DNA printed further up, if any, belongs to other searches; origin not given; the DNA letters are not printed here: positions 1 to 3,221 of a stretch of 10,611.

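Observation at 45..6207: Tandem pair of receptor-type Ser/Thr kinases (kinase, TM, juxtamembrane module, TPR) with mosaic conservation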

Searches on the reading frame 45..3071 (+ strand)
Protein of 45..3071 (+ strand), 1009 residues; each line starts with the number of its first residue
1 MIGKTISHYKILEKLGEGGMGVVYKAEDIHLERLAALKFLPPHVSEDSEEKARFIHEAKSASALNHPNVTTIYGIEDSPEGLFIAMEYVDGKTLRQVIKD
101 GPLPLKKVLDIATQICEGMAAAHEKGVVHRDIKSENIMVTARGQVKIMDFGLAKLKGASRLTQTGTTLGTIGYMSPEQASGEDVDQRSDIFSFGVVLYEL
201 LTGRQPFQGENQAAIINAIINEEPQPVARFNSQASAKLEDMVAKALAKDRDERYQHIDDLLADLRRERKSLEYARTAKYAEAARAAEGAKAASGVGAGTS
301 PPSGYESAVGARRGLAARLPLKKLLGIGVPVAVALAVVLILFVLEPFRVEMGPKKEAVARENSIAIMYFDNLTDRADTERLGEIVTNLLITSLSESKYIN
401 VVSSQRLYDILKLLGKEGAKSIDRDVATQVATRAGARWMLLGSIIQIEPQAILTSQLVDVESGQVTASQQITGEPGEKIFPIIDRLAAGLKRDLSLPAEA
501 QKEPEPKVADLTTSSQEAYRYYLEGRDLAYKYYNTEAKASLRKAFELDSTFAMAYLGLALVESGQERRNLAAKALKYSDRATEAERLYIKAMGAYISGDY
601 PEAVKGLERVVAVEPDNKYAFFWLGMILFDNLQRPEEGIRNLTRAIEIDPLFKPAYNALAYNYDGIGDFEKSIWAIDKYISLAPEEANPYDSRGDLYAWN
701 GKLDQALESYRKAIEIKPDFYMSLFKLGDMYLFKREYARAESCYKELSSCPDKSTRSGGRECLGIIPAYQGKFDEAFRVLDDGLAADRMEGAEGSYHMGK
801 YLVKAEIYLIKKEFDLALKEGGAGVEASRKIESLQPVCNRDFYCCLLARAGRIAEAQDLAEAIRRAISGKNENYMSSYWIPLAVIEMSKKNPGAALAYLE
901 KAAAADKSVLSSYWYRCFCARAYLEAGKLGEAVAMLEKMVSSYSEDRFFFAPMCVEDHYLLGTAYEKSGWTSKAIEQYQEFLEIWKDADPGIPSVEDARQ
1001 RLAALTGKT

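Call 3: search_protein_families(library=pfam, proteins=[window:45-3071:+], max_evalue=0.1)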
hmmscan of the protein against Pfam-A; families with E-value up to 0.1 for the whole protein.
window:45-3071:+ (1009 aa): 34 families (the best 25 are shown)
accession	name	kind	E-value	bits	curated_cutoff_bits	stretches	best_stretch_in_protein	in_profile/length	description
PF00069.31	Pkinase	-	2.1e-56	191.7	31.7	1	9-255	1-253/263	Protein kinase domain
PF07714.23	PK_Tyr_Ser-Thr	-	4e-44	151.3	23.1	1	10-254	2-249/258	Protein tyrosine and serine/threonine kinase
PF13181.12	TPR_8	-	6e-18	63.9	25.7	1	690-719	4-33/34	Tetratricopeptide repeat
PF13414.12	TPR_11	-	7.3e-17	61.2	26.8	2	694-731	1-38/42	TPR repeat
PF07719.23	TPR_2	-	2e-16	59.1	27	2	690-719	4-33/34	Tetratricopeptide repeat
PF00515.34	TPR_1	-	1.3e-15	56.9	27.8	1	693-720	7-34/34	Tetratricopeptide repeat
PF13431.12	TPR_17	-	1.3e-15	56.7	24.4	1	710-741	2-33/34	Tetratricopeptide repeat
PF13432.12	TPR_16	-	5.2e-15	56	32.7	3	596-650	9-62/65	Tetratricopeptide repeat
PF13424.12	TPR_12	-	2.5e-12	47.3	30.1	2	879-938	6-70/77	Tetratricopeptide repeat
PF14559.12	TPR_19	-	6.1e-12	46.1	25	2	888-941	3-53/68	Tetratricopeptide repeat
PF13428.12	TPR_14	-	1e-11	44.7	23.5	0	690-729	4-43/44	Tetratricopeptide repeat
PF13371.12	TPR_9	-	1.7e-09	38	35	1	668-719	10-61/73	Tetratricopeptide repeat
PF13174.12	TPR_6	-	2.5e-08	34.5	26.3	0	920-944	7-31/33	Tetratricopeptide repeat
PF24575.1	TPR_Slam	-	3.9e-08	34.1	35.2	1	587-634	50-97/104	Surface lipoprotein assembly modifier, N-terminal TPR repeats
PF13176.12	TPR_7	-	6.5e-08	32.5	27.9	0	723-755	1-34/36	Tetratricopeptide repeat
PF17680.6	FlgO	-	2.6e-06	27.7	22.6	1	360-470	16-122/130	FlgO protein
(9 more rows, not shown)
